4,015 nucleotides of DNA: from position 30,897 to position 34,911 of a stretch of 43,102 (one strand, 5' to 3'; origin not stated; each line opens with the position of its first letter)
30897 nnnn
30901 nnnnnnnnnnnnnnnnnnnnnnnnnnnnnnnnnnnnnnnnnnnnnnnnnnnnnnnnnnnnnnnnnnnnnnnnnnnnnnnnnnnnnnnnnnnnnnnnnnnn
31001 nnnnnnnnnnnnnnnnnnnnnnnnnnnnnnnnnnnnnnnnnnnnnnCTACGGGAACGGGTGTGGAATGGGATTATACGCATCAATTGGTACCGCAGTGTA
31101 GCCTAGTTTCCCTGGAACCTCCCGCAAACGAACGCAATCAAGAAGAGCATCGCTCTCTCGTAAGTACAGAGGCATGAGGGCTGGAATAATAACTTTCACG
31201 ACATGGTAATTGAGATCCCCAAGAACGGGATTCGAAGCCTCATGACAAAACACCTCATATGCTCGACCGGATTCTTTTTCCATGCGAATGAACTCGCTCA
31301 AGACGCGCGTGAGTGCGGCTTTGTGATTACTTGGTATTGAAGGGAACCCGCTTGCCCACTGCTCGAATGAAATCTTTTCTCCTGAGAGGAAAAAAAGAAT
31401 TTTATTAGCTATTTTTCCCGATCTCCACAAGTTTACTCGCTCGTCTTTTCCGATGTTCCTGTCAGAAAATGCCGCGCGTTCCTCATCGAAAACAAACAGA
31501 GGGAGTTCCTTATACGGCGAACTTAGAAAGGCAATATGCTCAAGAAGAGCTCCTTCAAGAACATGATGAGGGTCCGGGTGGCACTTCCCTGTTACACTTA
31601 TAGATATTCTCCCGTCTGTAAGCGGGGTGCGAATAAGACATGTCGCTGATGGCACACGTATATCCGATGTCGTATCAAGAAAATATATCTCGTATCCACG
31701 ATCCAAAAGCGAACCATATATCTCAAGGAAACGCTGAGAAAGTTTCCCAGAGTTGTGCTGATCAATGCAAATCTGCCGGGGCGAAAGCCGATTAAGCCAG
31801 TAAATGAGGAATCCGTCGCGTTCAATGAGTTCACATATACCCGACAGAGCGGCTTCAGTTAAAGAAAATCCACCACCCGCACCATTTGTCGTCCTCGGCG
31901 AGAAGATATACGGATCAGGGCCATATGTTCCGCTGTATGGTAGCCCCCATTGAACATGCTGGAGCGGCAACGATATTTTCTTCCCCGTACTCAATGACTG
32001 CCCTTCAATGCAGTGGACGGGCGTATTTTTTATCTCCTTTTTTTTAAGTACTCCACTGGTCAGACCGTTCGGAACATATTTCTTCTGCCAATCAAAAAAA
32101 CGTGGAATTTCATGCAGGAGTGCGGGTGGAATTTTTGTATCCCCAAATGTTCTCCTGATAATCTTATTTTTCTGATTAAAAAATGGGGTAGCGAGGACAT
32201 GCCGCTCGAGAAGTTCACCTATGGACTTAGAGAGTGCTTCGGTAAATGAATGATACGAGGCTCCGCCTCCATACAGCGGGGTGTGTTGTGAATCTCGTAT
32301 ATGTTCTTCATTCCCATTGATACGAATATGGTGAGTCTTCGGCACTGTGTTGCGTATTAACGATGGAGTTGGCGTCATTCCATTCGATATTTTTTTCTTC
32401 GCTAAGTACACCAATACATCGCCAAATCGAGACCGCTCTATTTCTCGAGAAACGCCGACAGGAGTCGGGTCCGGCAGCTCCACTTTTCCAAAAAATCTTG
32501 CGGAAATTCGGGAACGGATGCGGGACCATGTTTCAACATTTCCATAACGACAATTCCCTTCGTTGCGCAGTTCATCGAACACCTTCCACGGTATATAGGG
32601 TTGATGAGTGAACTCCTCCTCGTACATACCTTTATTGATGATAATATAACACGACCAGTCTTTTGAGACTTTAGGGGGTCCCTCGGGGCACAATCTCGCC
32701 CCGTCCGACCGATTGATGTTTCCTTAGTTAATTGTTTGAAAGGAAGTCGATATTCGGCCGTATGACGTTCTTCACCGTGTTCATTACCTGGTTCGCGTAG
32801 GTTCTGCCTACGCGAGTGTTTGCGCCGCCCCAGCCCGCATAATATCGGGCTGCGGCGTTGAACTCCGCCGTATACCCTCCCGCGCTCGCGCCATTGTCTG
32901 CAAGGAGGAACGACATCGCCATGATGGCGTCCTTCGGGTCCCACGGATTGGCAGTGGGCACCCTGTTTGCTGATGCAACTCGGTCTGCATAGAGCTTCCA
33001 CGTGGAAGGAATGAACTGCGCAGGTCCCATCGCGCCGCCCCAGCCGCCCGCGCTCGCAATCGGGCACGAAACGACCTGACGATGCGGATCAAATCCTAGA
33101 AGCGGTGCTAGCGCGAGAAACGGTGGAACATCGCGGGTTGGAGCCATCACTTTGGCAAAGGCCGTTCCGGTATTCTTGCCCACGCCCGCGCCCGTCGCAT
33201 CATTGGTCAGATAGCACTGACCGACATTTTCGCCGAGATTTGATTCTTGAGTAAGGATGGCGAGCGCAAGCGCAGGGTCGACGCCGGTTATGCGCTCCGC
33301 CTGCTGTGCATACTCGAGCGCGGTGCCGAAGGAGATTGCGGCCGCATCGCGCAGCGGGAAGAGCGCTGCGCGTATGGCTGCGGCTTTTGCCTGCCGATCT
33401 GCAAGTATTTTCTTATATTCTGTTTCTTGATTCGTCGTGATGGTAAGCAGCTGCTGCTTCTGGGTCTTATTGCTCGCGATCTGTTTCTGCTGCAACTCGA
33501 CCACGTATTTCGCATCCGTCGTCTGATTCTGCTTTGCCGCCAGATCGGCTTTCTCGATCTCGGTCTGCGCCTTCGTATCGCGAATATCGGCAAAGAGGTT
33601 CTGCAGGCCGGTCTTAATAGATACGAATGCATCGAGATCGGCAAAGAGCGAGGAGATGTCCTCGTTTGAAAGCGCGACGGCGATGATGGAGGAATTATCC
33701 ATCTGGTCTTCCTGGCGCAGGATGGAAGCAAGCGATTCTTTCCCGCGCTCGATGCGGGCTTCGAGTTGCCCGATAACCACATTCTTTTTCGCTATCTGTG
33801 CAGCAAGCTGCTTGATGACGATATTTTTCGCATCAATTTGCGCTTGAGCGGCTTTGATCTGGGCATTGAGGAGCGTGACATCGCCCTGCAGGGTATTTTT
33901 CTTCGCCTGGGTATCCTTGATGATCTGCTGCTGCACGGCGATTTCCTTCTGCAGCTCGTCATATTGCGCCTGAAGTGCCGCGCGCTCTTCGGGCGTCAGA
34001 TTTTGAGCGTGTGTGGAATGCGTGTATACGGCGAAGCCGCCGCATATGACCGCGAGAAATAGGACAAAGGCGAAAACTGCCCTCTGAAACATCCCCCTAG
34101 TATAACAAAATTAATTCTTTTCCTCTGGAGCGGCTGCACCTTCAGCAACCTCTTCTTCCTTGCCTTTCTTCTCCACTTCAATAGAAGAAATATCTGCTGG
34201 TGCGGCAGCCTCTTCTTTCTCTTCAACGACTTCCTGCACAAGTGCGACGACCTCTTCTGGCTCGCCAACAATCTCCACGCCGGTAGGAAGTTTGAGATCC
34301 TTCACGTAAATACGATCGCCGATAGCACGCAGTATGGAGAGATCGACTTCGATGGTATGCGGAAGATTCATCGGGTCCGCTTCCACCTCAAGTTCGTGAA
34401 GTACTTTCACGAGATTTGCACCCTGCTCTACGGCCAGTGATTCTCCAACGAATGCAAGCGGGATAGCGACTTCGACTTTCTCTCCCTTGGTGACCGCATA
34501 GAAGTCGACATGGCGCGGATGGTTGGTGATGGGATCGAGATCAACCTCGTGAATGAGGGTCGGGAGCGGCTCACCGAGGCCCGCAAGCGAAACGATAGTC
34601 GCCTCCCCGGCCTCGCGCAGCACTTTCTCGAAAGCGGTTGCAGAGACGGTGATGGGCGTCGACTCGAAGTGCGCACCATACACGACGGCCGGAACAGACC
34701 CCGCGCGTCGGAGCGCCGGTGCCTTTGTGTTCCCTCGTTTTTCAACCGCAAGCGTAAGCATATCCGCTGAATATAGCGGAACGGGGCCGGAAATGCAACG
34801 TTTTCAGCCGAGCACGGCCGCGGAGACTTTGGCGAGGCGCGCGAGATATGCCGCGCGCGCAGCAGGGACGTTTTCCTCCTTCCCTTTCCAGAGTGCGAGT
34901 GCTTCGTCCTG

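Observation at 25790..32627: RiPP-like cluster in a CPR bacterium: membrane-targeted Cys/Ser-rich precursor, two YcaO/SagB pairs and a sulfotransferase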

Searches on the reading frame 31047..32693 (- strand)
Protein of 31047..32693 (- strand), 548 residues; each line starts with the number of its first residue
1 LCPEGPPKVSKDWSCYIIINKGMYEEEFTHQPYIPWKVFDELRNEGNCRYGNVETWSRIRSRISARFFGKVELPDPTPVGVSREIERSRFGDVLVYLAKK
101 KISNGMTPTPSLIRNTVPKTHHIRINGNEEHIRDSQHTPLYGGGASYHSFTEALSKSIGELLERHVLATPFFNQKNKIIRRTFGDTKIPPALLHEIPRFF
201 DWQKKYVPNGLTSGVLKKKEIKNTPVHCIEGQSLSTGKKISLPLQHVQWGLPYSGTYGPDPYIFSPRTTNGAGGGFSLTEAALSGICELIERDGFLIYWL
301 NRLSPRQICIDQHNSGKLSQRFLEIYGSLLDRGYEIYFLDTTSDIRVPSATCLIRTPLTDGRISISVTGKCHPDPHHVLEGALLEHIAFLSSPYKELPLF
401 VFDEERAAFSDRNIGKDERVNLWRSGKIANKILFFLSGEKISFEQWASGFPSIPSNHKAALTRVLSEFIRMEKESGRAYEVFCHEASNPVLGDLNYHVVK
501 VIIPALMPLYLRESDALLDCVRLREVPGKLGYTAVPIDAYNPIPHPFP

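Call 3: search_protein_families(library=pfam, proteins=[window:31047-32693:-], max_evalue=0.01)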
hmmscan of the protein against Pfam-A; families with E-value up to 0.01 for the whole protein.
window:31047-32693:- (548 aa): 1 family
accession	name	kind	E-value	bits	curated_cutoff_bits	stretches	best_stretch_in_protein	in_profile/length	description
PF02624.21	YcaO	-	2.2e-37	129.5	25.7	1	149-506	6-324/325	YcaO cyclodehydratase, ATP-ad Mg2+-binding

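Call 4: search_protein_families(library=ncbifam, proteins=[window:31047-32693:-], max_evalue=0.01)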
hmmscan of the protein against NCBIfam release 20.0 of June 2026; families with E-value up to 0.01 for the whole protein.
window:31047-32693:- (548 aa): 3 families
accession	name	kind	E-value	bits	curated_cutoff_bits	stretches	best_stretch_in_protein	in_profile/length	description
TIGR03604.1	TOMM_cyclo_SagD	subfamily_domain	7.1e-46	156.8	219.25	1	148-548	4-377/377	thiazole/oxazole-forming peptide maturase, SagD family component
TIGR00702.1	TIGR00702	domain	1.6e-09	37.4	75.65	1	140-385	51-264/377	YcaO-type kinase domain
TIGR03266.1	methan_mark_1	equivalog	7.5e-09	35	365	1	206-352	95-231/376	YcaO-related McrA-glycine thioamidation protein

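Call 27: find_homologous_proteins(query=window:31047-32627:-)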
Query window:31047-32627:- (526 aa): 61 proteins with E <= 0.001 among 8000 candidates.
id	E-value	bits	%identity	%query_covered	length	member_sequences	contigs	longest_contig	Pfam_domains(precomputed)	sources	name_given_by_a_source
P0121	0.0e+0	1234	100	100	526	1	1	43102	PF02624.22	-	-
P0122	4.5e-224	763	61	100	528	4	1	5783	PF02624.22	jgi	-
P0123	1.6e-221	755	63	100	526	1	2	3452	PF02624.22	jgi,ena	-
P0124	1.3e-218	745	61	100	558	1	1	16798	PF02624.22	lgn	-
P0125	1.1e-212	726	60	100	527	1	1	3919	PF02624.22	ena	-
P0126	1.2e-212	726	60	100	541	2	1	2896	PF02624.22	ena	-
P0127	5.5e-209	714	63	93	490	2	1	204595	PF02624.22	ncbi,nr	ncbi:MAG: YcaO-like family protein [bacterium]|nr:YcaO-like family protein [bacterium]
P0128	4.9e-208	710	59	100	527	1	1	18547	PF02624.22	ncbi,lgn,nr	ncbi:MAG: YcaO-like family protein [bacterium]|nr:YcaO-like family protein [bacterium]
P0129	1.4e-192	659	55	100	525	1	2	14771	PF02624.22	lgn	-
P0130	1.7e-187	643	55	100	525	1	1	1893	PF02624.22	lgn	-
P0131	3.0e-187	642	54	100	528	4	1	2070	PF02624.22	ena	-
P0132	3.7e-183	628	54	100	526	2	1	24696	PF02624.22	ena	-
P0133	5.3e-181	621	54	100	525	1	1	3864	PF02624.22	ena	-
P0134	6.9e-178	611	52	100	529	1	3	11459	PF02624.22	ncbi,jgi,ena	-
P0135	9.7e-177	607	53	100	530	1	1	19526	PF02624.22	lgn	-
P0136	2.9e-160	553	49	100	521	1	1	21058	PF02624.22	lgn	-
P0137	1.1e-153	531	48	97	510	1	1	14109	PF02624.22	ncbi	-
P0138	5.6e-143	496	56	71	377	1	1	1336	PF02624.22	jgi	jgi:ribosomal protein S12 methylthiotransferase accessory factor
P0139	5.4e-96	341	38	98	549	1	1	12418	PF02624.22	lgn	-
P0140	2.4e-59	220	35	87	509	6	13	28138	PF02624.22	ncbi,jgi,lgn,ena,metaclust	ncbi:MAG TPA: YcaO-like family protein [Candidatus Paceibacterota bacterium]|metaclust:\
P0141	1.9e-57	213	34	87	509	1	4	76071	PF02624.22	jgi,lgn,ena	-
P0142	3.3e-57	213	34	87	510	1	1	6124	PF02624.22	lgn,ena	-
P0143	1.3e-56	211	35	87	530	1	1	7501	PF02624.22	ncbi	-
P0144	4.8e-56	209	35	77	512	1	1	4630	PF02624.22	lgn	-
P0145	1.4e-54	204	32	94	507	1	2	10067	PF02624.22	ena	-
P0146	2.8e-54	203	34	79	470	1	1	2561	PF02624.22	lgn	-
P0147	1.0e-52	198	34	83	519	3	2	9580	PF02624.22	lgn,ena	-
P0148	1.1e-52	198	34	83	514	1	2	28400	PF02624.22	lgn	-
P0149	1.7e-51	194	31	83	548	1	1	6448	PF02624.22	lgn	-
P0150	1.9e-51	194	34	78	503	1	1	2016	PF02624.22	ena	-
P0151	6.2e-51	192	36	67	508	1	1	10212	PF02624.22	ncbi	-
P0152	6.0e-49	185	34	78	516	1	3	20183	PF02624.22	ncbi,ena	-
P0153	2.6e-48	183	34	78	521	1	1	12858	PF02624.22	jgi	jgi:ribosomal protein S12 methylthiotransferase accessory factor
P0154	3.8e-48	183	32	83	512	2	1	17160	PF02624.22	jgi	jgi:ribosomal protein S12 methylthiotransferase accessory factor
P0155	3.8e-47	179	32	84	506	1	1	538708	PF02624.22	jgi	-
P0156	6.0e-47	179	32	87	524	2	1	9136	PF02624.22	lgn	-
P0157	1.0e-46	178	31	83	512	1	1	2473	PF02624.22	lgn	-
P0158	1.3e-46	178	34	78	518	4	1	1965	PF02624.22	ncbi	-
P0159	7.5e-46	175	34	76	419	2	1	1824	PF02624.22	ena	-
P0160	1.2e-43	168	32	75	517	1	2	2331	PF02624.22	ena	-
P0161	4.8e-43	166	32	78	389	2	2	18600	PF02624.22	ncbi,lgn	-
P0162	4.6e-42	163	31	77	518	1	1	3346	PF02624.22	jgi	jgi:ribosomal protein S12 methylthiotransferase accessory factor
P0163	8.7e-42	162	33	79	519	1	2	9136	PF02624.22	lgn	-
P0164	1.2e-40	158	32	82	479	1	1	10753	PF02624.22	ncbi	-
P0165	2.8e-40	157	30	77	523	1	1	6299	PF02624.22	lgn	-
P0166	8.6e-39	152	31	75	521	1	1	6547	PF02624.22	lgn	-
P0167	3.8e-37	146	31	87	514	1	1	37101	PF02624.22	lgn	-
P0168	3.2e-36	143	30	83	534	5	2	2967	PF02624.22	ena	-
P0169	4.4e-35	140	30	86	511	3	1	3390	PF02624.22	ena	-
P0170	1.1e-29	122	29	87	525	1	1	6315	PF02624.22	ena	-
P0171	8.3e-23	99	29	87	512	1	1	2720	PF02624.22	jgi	jgi:ribosomal protein S12 methylthiotransferase accessory factor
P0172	4.0e-7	47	25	65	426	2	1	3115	PF02624.22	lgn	-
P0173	3.6e-6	44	26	50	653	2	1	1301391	PF02624.22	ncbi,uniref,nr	ncbi:YcaO-like family protein [Pseudoalteromonas viridis]|uniref:YcaO-like family protein n=1 Tax=Ps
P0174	1.2e-5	42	25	75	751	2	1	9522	PF21084.3,PF02624.22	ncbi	ncbi:MAG: TOMM precursor leader peptide-binding protein [Pseudomonadota bacterium]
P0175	1.3e-5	42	24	79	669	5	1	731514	PF02624.22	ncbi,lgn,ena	-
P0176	1.8e-5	42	25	55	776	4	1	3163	PF21084.3,PF02624.22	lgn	-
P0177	2.5e-5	41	26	53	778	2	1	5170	PF21084.3,PF02624.22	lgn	-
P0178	9.1e-5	40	26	53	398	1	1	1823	PF02624.22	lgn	-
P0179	1.2e-4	39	24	61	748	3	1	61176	PF02624.22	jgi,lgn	jgi:ribosomal protein S12 methylthiotransferase accessory factor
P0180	6.6e-4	37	25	58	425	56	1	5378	PF02624.22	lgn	-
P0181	8.8e-4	36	25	54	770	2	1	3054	PF21084.3,PF02624.22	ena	-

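Call 29: find_encoding_contigs(protein=P0127, flank=10000, max_places=2)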
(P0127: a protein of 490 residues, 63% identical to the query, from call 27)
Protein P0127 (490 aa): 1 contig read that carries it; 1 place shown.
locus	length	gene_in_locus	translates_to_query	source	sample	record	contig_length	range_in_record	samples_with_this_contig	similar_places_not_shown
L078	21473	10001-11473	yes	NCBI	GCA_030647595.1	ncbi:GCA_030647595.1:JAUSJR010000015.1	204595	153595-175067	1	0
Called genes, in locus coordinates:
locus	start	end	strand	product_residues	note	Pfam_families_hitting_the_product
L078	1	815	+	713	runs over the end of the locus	PF00009:GTP_EFTU, PF03144:GTP_EFTU_D2, PF22042:EF-G_D2, PF14492:EFG_III, PF16658:RF3_C (weak), PF03764:EFG_IV, PF00679:EFG_C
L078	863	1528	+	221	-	-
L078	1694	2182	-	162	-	-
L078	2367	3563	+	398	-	PF00009:GTP_EFTU, PF03144:GTP_EFTU_D2, PF03143:GTP_EFTU_D3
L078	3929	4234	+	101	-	PF00338:Ribosomal_S10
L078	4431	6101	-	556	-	PF01011:PQQ (faint), PF13360:PQQ_2, PF13570:Beta-prop_ACSF4, PF07774:EMC1_C (faint), PF25171:Beta-prop_WDR36-Utp21_1st (faint), PF25292:Beta-prop_CGLA (faint), PF13360:PQQ_2, PF13570:Beta-prop_ACSF4, +1 more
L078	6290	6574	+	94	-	-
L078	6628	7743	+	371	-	-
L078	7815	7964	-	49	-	-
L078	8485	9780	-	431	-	-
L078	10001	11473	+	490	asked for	PF02624:YcaO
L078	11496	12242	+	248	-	PF00881:Nitroreductase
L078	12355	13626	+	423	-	-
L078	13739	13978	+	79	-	-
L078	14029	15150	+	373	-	-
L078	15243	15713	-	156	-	-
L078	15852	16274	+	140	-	PF04134:DCC1-like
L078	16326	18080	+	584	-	PF00578:AhpC-TSA, PF08534:Redoxin, PF13905:Thioredoxin_8, PF17991:Thioredoxin_10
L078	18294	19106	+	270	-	PF13432:TPR_16 (faint), PF13431:TPR_17 (faint), PF07719:TPR_2 (faint), PF13424:TPR_12 (faint), PF23914:TPR_CcmH_CycH (faint), PF00515:TPR_1 (faint), PF13181:TPR_8 (faint), PF13428:TPR_14 (faint), +1 more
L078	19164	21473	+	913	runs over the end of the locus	PF21722:Gly_rich_2, PF00622:SPRY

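Call 30: find_encoding_contigs(protein=P0132, flank=10000, max_places=2)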
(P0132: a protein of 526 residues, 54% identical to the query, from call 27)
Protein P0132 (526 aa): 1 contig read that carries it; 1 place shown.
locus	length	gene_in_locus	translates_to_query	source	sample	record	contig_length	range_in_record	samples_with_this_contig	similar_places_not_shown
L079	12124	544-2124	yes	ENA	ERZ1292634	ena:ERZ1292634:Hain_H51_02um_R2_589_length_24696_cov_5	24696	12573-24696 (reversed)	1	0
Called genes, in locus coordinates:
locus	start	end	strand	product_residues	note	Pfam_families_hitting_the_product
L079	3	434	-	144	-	?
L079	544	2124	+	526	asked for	PF02624:YcaO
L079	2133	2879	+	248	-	PF00881:Nitroreductase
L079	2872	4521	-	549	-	PF00156:Pribosyltran (weak), PF25293:Beta-prop_EMC1_N (faint), PF01011:PQQ (faint), PF13360:PQQ_2, PF13570:Beta-prop_ACSF4, PF13360:PQQ_2, PF13570:Beta-prop_ACSF4, PF13360:PQQ_2, +3 more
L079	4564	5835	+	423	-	-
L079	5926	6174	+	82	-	-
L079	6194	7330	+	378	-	-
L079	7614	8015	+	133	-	-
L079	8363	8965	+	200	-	-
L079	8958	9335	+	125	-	PF08843:AbiEii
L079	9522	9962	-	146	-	PF01934:HepT-like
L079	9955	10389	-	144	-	PF01909:NTP_transf_2, PF18765:Polbeta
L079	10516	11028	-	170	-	PF02311:AraC_binding (weak), PF07883:Cupin_2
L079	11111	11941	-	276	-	-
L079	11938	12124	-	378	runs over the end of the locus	-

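Call 31: find_encoding_contigs(protein=P0141, flank=10000, max_places=2)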
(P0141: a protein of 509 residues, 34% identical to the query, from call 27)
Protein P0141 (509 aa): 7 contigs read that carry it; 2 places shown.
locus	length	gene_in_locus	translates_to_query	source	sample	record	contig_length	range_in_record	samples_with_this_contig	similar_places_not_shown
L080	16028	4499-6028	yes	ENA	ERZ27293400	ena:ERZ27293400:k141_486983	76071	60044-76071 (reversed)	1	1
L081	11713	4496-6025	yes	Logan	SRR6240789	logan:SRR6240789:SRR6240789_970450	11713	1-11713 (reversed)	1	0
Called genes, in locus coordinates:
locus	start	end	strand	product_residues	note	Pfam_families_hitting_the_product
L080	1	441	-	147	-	?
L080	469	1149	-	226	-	-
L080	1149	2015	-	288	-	PF00515:TPR_1 (faint), PF07719:TPR_2 (faint), PF13181:TPR_8 (faint), PF13371:TPR_9 (faint), PF13432:TPR_16 (weak), PF14559:TPR_19, PF23914:TPR_CcmH_CycH (weak), PF13431:TPR_17 (weak), +4 more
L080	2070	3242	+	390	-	-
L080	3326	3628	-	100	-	-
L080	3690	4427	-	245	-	PF00881:Nitroreductase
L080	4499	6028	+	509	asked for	PF02624:YcaO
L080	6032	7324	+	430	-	-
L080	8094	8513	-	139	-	PF00338:Ribosomal_S10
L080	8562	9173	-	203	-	-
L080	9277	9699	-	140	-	PF06041:DUF924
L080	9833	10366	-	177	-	PF13302:Acetyltransf_3, PF00583:Acetyltransf_1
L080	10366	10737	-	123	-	-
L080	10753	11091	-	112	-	-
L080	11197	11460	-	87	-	-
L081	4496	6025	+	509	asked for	PF02624:YcaO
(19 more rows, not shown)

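Call 40: find_related_loci(query=A2, collection=metagenome_contigs, flank=6000)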
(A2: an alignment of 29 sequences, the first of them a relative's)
Query A2 (526 aa) in metagenome_contigs; peptide patterns used: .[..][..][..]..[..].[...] (x = any residue, [..] = any of these).
452 stretches matched a pattern; 133 encode a relative of the query (tblastn E <= 1e-3); the best 80 are kept; 80 distinct loci.
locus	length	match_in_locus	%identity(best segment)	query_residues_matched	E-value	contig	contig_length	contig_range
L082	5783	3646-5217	61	3-526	0e+0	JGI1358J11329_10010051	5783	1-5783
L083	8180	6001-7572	61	3-526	0e+0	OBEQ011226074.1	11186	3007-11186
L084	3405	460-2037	63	1-526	0e+0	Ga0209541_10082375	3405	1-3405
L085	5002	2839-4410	61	3-526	0e+0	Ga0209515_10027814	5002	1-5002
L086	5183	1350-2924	52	1-525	0e+0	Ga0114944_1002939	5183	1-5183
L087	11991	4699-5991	34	71-526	1e-63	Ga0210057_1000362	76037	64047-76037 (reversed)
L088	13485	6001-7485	32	1-511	2e-59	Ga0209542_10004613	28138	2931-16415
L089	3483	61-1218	36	120-526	2e-58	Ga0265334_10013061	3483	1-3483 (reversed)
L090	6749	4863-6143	31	74-526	4e-58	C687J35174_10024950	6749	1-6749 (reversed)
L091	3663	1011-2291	31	74-526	3e-57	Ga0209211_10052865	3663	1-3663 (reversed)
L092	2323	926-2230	32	66-526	3e-56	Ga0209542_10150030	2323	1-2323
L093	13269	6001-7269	33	75-526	4e-55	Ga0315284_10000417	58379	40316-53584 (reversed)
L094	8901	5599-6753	36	119-526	6e-55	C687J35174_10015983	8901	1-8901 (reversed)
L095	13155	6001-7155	36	119-526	7e-55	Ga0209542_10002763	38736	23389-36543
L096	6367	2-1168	31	111-526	2e-54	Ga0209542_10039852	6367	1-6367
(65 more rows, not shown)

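Call 89: search_protein_families(library=pfam, proteins=[L078:12355-13626:+], max_evalue=0.05)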
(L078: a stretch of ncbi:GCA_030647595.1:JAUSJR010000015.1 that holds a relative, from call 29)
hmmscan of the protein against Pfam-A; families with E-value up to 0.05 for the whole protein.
L078:12355-13626:+ (423 aa): 0 families

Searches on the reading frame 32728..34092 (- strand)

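Call 3: search_protein_families(library=pfam, proteins=[window:32728-34092:-], max_evalue=0.01)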
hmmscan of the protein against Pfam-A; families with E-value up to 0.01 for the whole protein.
window:32728-34092:- (454 aa): 3 families
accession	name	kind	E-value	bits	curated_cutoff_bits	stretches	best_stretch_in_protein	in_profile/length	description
PF13406.11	SLT_2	-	1.2e-06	28.5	24.3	1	199-413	8-215/292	Transglycosylase SLT domain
PF01464.25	SLT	-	6.4e-05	22.9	21.3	0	353-433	36-110/117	Transglycosylase SLT domain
PF06818.20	Fez1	-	0.001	20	34.4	1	50-129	11-89/199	Fez1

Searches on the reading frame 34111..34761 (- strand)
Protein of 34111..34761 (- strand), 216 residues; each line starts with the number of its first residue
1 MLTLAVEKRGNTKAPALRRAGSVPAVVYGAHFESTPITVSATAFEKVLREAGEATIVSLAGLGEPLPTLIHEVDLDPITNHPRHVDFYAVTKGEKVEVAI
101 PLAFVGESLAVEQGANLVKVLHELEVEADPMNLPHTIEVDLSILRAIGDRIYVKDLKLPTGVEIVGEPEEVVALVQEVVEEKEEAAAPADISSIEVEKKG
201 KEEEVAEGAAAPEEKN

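Call 57: search_protein_families(library=pfam, proteins=[window:34111-34761:-], max_evalue=0.0001)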
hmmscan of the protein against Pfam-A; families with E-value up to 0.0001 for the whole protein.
window:34111-34761:- (216 aa): 2 families
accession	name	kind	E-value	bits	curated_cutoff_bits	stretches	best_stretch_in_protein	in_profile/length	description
PF14693.11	Ribosomal_TL5_C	-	2.4e-22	79.5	27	1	95-177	1-82/84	Ribosomal protein TL5, C-terminal domain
PF01386.24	Ribosomal_L25p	-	1.9e-18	67.1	23.6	1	4-87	1-82/82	Ribosomal L25p family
